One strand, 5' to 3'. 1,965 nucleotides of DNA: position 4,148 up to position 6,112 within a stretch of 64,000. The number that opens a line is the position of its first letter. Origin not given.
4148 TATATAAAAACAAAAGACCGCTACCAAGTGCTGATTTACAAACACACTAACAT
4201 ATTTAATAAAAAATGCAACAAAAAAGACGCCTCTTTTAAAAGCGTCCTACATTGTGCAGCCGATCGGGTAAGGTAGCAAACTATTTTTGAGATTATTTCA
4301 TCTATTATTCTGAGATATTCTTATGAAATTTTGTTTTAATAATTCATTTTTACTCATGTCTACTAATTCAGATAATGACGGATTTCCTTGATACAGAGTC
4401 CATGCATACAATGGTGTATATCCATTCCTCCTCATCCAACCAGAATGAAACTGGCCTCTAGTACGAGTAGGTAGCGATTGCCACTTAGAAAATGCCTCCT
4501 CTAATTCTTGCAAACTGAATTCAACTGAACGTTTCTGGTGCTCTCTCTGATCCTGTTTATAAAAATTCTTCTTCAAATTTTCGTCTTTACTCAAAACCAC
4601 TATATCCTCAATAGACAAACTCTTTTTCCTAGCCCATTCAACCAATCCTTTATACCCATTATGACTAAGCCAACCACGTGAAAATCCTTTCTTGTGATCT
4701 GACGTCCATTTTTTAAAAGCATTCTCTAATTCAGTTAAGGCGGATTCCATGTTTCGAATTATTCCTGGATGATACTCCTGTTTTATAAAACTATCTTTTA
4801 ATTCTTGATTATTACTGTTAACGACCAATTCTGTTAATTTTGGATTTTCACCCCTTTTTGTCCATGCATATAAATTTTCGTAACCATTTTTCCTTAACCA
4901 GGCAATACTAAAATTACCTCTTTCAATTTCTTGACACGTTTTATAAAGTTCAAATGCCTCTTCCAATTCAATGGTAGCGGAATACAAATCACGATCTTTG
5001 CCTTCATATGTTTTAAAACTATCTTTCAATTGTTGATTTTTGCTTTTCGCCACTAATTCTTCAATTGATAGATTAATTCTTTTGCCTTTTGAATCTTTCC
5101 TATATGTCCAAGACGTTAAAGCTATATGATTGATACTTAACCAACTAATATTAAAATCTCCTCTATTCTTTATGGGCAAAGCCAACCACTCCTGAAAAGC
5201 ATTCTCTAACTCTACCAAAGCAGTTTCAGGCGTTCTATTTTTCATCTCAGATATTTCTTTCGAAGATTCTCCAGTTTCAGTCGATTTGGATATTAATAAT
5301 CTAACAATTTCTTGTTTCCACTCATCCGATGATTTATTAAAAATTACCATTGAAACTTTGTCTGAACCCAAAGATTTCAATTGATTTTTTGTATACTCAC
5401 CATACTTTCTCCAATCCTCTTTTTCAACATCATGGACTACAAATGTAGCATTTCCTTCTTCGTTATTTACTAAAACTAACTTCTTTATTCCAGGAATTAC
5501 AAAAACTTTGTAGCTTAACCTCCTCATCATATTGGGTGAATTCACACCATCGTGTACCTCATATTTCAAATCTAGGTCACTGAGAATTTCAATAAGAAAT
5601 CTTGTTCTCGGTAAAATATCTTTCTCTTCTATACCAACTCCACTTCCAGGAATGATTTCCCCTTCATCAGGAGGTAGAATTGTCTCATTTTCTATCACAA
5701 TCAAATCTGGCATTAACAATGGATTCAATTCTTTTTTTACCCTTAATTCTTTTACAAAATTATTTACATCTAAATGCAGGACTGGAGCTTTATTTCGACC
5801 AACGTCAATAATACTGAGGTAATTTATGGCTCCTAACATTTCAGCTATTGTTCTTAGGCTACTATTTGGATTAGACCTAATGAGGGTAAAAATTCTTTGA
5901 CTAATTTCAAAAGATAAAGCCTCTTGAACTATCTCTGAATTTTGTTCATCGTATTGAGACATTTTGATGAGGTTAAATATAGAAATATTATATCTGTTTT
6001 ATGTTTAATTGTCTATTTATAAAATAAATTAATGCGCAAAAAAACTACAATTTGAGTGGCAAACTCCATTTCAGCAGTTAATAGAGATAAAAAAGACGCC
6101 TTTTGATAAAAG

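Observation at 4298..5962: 554-aa cassette protein with five tandem ~48-aa repeats resembling helicase-associated (HA) domains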

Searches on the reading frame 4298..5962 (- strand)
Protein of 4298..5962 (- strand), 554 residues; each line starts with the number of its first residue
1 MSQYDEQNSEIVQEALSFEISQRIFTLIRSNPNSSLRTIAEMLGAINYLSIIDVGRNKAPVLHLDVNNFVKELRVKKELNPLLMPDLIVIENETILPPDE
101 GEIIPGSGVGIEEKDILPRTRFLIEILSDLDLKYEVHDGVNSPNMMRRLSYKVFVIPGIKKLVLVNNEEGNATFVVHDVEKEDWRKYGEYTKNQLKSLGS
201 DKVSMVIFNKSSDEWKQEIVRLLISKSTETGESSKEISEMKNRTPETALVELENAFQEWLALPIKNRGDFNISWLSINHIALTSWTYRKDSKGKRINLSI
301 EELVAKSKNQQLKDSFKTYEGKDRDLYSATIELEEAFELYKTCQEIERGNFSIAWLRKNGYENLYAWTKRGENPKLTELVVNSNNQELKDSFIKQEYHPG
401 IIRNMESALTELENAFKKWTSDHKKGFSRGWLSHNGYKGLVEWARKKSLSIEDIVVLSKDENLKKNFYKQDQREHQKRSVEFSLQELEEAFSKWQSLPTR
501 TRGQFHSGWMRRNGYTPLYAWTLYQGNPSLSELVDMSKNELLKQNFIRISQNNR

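Call 3: search_protein_families(library=pfam, proteins=[window:4298-5962:-], max_evalue=1)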
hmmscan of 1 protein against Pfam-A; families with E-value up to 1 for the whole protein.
window:4298-5962:- (554 aa): 3 families
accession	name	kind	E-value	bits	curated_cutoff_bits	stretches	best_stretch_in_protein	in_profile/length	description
PF24583.1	DUF7610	-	0.0022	18.6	27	0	399-422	55-78/79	Domain of unknown function (DUF7610)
PF15496.11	DUF4646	-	0.089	13.9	23.4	0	171-230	44-101/126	Domain of unknown function (DUF4646)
PF02609.21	Exonuc_VII_S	-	0.8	10.2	24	0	328-342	17-31/52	Exonuclease VII small subunit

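Call 4: search_protein_families(library=ncbifam, proteins=[window:4298-5962:-], max_evalue=1)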
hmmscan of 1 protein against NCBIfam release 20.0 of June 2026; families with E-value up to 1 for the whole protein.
window:4298-5962:- (554 aa): 0 families

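Call 9: search_protein_families(library=phrogs, proteins=[window:4298-5962:-], max_evalue=1)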
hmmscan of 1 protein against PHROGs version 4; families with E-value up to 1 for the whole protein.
window:4298-5962:- (554 aa): 2 families
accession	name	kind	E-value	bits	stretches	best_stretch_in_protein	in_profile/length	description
phrog_13977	-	head and packaging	0.03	14.8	1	212-325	38-156/273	virion structural protein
phrog_36006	-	unknown function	0.23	12.4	0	393-417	5-29/66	-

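Call 10: search_protein_families(library=padloc, proteins=[window:4298-5962:-], max_evalue=1)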
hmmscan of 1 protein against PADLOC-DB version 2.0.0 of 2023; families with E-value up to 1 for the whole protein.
window:4298-5962:- (554 aa): 0 families

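Call 11: find_homologous_proteins(query=window:4301-5962:-, max_evalue=0.001)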
Query window:4301-5962:- (554 aa): 11 proteins with E <= 0.001 among 8000 candidates.
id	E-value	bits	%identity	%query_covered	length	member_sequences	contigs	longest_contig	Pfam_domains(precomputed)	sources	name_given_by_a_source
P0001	0.0e+0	1235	100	100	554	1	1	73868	-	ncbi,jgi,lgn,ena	ncbi:MAG: hypothetical protein WCV83_01910 [Candidatus Magasanikbacteria bacterium]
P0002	8.7e-167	574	45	99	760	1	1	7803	-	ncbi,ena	-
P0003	3.4e-115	404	41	97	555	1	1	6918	-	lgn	-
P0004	1.9e-110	388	46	85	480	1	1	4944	-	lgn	-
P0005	1.2e-97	346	42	79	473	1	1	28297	PF28362.1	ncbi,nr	ncbi:MAG: hypothetical protein HY981_01110, partial [Candidatus Magasanikbacteria bacterium]|nr:hypo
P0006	3.9e-76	275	38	84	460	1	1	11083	-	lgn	-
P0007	6.3e-44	168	42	43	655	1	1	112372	PF26109.1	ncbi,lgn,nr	ncbi:MAG: hypothetical protein PHW24_00570 [Candidatus Moranbacteria bacterium]|nr:hypothetical prot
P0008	8.1e-37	145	42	38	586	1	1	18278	-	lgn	-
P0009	5.0e-26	109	46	26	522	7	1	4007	-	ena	-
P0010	2.9e-24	104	30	46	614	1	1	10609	-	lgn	-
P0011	4.9e-19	86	31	43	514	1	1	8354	-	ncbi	-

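Call 13: search_protein_families(library=pfam, proteins=[P0002, P0003, P0005, P0007, P0008, P0009, P0010, P0011], max_evalue=0.01)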
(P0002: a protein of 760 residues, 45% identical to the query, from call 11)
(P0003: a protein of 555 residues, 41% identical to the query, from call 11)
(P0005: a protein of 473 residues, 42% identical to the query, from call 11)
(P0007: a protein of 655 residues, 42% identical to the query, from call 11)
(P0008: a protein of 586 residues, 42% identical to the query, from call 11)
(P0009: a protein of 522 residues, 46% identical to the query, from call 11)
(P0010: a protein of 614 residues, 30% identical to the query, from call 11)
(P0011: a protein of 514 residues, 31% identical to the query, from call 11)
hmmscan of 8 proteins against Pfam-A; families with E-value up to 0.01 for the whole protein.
P0002 (760 aa): 0 families

P0003 (555 aa): 1 family
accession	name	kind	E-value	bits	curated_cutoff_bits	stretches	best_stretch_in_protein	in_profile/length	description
PF09675.16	Chlamy_scaf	-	0.0019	18.7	25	0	483-517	58-93/134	Chlamydia-phage Chp2 scaffold (Chlamy_scaf)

P0005 (473 aa): 3 families
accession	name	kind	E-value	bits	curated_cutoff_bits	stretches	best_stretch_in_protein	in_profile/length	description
PF17389.8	Bac_rhamnosid6H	-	0.0028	17.5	24.5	0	261-322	188-240/339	Bacterial alpha-L-rhamnosidase 6 hairpin glycosidase domain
PF11445.13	DUF2894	-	0.0036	18.3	25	0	252-362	37-130/185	Protein of unknown function (DUF2894)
PF03114.23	BAR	-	0.0044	17.1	28.5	0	338-373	93-126/234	BAR domain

P0007 (655 aa): 3 families
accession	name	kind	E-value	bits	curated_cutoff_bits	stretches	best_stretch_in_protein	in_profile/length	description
PF13551.12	HTH_29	-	4.9e-05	23.8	28.1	0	391-418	10-37/64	Winged helix-turn helix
PF20317.4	HTH_60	-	0.00029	21.6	24.1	0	596-627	21-52/140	Helix-turn-helix domain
PF13411.12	MerR_1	-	0.0071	16.9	21.6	0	396-423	3-30/69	MerR HTH family regulatory protein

P0008 (586 aa): 2 families
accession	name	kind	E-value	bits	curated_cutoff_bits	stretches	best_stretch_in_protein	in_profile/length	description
PF08279.18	HTH_11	-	0.00032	20.9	25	0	508-533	6-29/55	HTH domain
PF13551.12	HTH_29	-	0.00042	20.8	28.1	0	313-357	10-53/64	Winged helix-turn helix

P0009 (522 aa): 3 families
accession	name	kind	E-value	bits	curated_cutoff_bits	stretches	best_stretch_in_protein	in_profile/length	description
PF13384.12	HTH_23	-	0.0019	18.4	24.6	0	324-345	19-40/50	Homeodomain-like domain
PF08535.16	KorB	-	0.0021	18.4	22.3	0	323-355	4-34/89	KorB domain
PF13404.12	HTH_AsnC-type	-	0.0064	16.7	27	0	392-412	18-38/42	AsnC-type helix-turn-helix domain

P0010 (614 aa): 1 family
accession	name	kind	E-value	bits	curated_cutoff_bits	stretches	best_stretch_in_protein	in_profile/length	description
PF18389.7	TrmO_C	-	0.0069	16.9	27.1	0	18-42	16-40/65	TrmO C-terminal domain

P0011 (514 aa): 0 families

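Call 35: find_encoding_contigs(protein=P0002, flank=10000, max_places=3)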
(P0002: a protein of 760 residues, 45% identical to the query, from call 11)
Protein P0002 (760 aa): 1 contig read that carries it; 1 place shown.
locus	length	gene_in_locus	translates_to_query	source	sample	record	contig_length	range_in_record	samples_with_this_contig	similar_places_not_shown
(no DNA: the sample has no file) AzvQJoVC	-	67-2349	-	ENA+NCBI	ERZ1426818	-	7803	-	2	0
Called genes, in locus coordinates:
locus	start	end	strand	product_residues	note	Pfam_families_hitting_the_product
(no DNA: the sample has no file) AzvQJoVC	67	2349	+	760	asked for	-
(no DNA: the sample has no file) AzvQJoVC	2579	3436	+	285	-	PF02219:MTHFR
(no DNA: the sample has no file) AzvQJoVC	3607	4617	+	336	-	PF00391:PEP-utilizers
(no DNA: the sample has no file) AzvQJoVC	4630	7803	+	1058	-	?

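Call 75: find_encoding_contigs(protein=P0001, flank=10000, max_places=2)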
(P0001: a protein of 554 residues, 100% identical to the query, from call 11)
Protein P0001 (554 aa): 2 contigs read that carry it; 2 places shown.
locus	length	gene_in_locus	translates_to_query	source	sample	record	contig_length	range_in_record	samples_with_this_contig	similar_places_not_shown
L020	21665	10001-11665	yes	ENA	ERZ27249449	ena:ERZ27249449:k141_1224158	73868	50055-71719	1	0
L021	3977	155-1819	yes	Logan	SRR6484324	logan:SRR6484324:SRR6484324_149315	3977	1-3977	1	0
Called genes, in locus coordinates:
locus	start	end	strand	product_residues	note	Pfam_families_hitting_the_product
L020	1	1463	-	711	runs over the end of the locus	PF01751:Toprim, PF01131:Topoisom_bac, PF01396:Zn_ribbon_Top1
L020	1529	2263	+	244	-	-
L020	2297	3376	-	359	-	PF02481:DNA_processg_A, PF17782:WHD_DprA (weak)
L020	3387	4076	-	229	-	PF01195:Pept_tRNA_hydro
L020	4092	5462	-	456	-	PF00009:GTP_EFTU, PF01926:MMR_HSR1, PF02421:FeoB_N, PF04548:AIG1, PF01926:MMR_HSR1, PF02421:FeoB_N, PF00009:GTP_EFTU (weak), PF14714:KH_dom-like, +8 more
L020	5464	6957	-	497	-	PF03816:LytR_cpsA_psr, PF13399:LytR_C (weak)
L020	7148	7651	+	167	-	-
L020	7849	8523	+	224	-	-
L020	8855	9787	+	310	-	PF02661:Fic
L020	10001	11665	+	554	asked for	-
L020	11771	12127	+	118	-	-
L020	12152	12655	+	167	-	-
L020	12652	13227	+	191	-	-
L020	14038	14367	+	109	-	-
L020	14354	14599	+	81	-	PF07927:HicA_toxin (weak)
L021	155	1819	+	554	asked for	-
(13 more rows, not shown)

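Call 76: find_encoding_contigs(protein=P0003, flank=8000, max_places=2)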
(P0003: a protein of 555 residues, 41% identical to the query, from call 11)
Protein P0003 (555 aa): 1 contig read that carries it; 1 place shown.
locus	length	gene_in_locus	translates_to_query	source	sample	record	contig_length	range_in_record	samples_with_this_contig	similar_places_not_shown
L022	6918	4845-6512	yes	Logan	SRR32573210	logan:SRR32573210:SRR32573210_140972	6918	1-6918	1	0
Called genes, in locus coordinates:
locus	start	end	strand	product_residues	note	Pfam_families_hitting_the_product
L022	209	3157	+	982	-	-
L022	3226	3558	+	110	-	-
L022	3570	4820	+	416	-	PF00454:PI3_PI4_kinase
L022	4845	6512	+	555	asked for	-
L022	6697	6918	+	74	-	?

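Call 77: find_encoding_contigs(protein=P0006, flank=8000, max_places=2)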
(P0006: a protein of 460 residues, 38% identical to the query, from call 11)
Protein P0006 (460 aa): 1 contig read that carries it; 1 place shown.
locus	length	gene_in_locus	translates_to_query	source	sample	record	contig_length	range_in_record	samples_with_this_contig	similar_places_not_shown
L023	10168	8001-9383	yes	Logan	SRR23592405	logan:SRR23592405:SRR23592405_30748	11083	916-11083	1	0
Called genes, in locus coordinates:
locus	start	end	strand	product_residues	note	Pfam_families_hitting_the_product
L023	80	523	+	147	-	PF06541:ABC_trans_CmpB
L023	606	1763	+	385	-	-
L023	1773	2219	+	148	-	-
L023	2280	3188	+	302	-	PF02463:SMC_N (faint), PF00005:ABC_tran, PF13304:AAA_21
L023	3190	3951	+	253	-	PF01061:ABC2_membrane, PF12698:ABC2_membrane_3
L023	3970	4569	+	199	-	PF02798:GST_N, PF13417:GST_N_3, PF13409:GST_N_2, PF00043:GST_C, PF14497:GST_C_3, PF13410:GST_C_2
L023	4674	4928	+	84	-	PF02201:SWIB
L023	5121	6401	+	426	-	PF00270:DEAD, PF04851:ResIII (weak), PF00271:Helicase_C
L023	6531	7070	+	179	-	PF01625:PMSR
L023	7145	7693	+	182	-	PF00265:TK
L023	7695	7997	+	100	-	-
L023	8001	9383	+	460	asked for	-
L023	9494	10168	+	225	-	?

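Call 104: search_dna_similar(query=window:4301-5962:-, collection=phages, mode=protein, max_evalue=0.001)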
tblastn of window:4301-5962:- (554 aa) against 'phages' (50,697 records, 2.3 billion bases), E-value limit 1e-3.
No match.

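Call 105: search_dna_similar(query=window:4301-5962:-, collection=plasmids, mode=protein, max_evalue=0.001)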
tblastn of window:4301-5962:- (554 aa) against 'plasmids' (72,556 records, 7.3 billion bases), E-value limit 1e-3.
No match.

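Call 109: find_encoding_contigs(protein=P0008, flank=7000, max_places=1)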
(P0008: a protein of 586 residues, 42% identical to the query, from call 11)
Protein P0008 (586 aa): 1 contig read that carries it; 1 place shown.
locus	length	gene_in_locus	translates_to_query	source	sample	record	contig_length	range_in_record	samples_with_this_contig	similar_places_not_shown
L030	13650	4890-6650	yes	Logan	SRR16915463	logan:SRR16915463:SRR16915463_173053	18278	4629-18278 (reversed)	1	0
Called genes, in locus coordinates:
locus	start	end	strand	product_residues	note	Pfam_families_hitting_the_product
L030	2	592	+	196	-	?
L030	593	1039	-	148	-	PF00293:NUDIX, PF14815:NUDIX_4 (weak)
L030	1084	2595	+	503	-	PF01979:Amidohydro_1 (weak), PF07969:Amidohydro_3 (weak)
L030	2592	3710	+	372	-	PF01098:FTSW_RODA_SPOVE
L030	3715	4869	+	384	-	PF03033:Glyco_transf_28, PF04101:Glyco_tran_28_C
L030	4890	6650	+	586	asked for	-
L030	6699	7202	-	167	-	PF00293:NUDIX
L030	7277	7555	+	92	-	-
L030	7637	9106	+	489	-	PF00749:tRNA-synt_1c, PF19269:Anticodon_2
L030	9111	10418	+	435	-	PF23649:FKBP15 (faint), PF01551:Peptidase_M23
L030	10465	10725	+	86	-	-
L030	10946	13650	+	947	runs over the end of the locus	PF00801:PKD (faint), PF26182:Ig_NUP210_5th (faint), PF06832:BiPBP_C (faint)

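Call 110: find_encoding_contigs(protein=P0010, flank=7000, max_places=1)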
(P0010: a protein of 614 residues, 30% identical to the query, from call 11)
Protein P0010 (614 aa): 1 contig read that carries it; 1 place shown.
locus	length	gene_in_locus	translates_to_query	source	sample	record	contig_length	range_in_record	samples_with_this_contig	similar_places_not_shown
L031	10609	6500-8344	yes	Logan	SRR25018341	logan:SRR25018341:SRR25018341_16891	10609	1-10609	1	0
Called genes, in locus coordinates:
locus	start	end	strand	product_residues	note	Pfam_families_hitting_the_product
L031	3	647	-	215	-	?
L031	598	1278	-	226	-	PF13098:Thioredoxin_2 (weak), PF13462:Thioredoxin_4, PF01323:DSBA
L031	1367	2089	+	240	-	PF00702:Hydrolase, PF13419:HAD_2, PF13242:Hydrolase_like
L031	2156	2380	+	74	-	PF03840:SecG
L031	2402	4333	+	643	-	PF00496:SBP_bac_5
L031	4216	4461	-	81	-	-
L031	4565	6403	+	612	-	PF00753:Lactamase_B, PF23023:Anti-Pycsar_Apyc1 (faint), PF12706:Lactamase_B_2, PF22505:RNase_J_b_CASP, PF17770:RNase_J_C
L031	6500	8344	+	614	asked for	-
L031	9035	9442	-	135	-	-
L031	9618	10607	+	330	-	?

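Call 111: find_encoding_contigs(protein=P0007, flank=7000, max_places=1)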
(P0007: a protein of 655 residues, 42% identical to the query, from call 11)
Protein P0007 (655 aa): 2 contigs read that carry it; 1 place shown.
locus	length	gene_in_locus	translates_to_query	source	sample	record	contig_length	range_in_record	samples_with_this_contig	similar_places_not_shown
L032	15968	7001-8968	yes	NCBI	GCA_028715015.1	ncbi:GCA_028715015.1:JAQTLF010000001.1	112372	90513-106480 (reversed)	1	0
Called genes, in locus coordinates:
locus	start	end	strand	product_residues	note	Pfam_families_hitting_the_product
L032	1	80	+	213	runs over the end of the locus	PF00515:TPR_1 (faint), PF07719:TPR_2 (weak)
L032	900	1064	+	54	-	PF00471:Ribosomal_L33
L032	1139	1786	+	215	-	PF13384:HTH_23 (weak)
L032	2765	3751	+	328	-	-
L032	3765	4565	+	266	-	PF00089:Trypsin (faint), PF13365:Trypsin_2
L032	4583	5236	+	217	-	PF01966:HD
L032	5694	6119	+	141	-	-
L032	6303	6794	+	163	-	PF00293:NUDIX, PF22327:Nudt16-like (weak)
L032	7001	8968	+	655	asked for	PF26109:WHD_BrxR (faint)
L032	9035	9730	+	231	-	-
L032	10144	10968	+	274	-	PF00535:Glycos_transf_2, PF10111:Glyco_tranf_2_2 (faint)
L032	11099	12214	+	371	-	PF00704:Glyco_hydro_18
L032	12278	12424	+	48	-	PF18919:DUF5670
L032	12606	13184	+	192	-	-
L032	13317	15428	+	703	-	PF09972:DUF2207, PF03816:LytR_cpsA_psr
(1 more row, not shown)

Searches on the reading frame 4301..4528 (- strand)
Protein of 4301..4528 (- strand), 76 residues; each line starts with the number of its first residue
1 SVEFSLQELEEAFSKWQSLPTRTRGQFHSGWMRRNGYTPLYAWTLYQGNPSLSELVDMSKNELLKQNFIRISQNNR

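Call 26: search_protein_families(library=pfam, alignment_id=A2, max_evalue=10)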
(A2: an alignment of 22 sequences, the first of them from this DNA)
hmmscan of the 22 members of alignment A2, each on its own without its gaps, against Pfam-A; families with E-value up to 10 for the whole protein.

A. member 1, seq(76 aa): 0 families

B. families by the number of members that match (of 22 scanned): 14 families
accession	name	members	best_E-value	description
PF14191.11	YodL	1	0.0038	YodL-like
PF19366.4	DUF5942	1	0.025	Domain of unknown function (DUF5942)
PF10455.14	BAR_2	1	0.031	Bin/amphiphysin/Rvs domain for vesicular trafficking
PF05404.17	TRAP-delta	1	0.033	Translocon-associated protein, delta subunit precursor (TRAP-delta)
PF17389.8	Bac_rhamnosid6H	1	0.062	Bacterial alpha-L-rhamnosidase 6 hairpin glycosidase domain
PF22488.1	Class_2_docking_dom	1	0.07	Class 2 C-terminal docking domain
PF14197.11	Cep57_CLD_2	1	0.085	Centrosome localisation domain of PPC89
PF09675.16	Chlamy_scaf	1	0.086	Chlamydia-phage Chp2 scaffold (Chlamy_scaf)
PF09358.15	E1_UFD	1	0.089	Ubiquitin fold domain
PF08918.16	PhoQ_Sensor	1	0.092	PhoQ Sensor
PF13448.11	DUF4114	1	0.094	Domain of unknown function (DUF4114)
PF08358.15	Flexi_CP_N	1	0.11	Carlavirus coat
PF21862.1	CiaD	1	0.13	CiaD-like protein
PF12028.13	DUF3515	1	0.29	Protein of unknown function (DUF3515)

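Call 27: search_solved_structures(query=A2, max_evalue=10, show_alignments=2)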
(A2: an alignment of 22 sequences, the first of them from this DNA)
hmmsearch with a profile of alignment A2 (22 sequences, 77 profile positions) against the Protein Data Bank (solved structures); distinct sequences matched with E-value up to 10: 4.
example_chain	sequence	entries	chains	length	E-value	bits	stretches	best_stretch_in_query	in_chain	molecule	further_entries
1euv_A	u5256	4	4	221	0.36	13.9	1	10-56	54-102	ULP1 PROTEASE | Ubiquitin-like-specific protease 1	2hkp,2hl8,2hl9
4zej_A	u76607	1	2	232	1.5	11.9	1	29-67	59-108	Metallo-beta-lactamase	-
4wd6_A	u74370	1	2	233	1.5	11.9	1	29-67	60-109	Metallo-beta-lactamase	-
8fg5_A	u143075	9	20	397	3.7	10.6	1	15-46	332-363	Acidic mammalian chitinase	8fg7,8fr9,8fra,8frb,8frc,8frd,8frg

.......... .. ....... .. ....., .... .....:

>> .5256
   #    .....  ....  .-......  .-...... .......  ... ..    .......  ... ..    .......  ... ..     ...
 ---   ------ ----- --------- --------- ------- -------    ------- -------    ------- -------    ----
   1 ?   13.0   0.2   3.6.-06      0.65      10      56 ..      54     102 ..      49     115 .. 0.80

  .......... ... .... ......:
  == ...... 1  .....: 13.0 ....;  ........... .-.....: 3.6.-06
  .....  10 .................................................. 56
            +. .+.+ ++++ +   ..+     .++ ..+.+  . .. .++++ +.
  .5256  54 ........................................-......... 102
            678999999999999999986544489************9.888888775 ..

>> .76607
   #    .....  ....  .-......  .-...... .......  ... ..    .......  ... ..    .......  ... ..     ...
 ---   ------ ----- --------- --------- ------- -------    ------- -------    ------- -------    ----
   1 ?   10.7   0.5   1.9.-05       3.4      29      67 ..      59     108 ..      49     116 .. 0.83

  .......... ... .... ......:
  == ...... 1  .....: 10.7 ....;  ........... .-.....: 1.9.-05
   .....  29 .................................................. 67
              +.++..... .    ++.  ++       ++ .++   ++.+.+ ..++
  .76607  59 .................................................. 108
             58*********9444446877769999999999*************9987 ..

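Call 58: find_homologous_proteins(query=A2, max_evalue=0.01)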
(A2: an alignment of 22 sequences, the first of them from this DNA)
Query A2 (22 sequences) (76 aa, profile of the alignment): 1 proteins with E <= 0.01 among 413 candidates.
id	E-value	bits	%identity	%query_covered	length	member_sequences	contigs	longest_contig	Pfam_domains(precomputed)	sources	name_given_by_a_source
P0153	5.6e-14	69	47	62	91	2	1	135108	-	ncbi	-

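Call 60: find_encoding_contigs(protein=P0153, flank=6000, max_places=2)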
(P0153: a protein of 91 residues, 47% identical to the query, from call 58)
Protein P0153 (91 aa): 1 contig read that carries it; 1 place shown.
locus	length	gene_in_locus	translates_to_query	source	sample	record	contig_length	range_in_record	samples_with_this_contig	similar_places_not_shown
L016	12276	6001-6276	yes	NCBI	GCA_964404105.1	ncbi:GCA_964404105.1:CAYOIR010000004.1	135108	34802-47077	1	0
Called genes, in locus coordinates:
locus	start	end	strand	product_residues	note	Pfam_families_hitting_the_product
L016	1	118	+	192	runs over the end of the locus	PF00430:ATP-synt_B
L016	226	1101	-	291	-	PF00119:ATP-synt_A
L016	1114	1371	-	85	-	PF09527:ATPase_gene1 (weak)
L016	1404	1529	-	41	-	-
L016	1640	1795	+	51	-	PF00471:Ribosomal_L33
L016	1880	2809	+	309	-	PF06691:DUF1189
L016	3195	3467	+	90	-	PF01541:GIY-YIG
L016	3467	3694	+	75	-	-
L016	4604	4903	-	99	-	-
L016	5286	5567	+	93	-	-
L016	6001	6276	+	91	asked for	-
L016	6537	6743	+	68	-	-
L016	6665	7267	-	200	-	-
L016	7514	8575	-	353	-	PF01553:Acyltransferase (weak)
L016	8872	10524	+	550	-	PF01946:Thi4 (faint), PF01266:DAO (faint), PF13450:NAD_binding_8, PF01593:Amino_oxidase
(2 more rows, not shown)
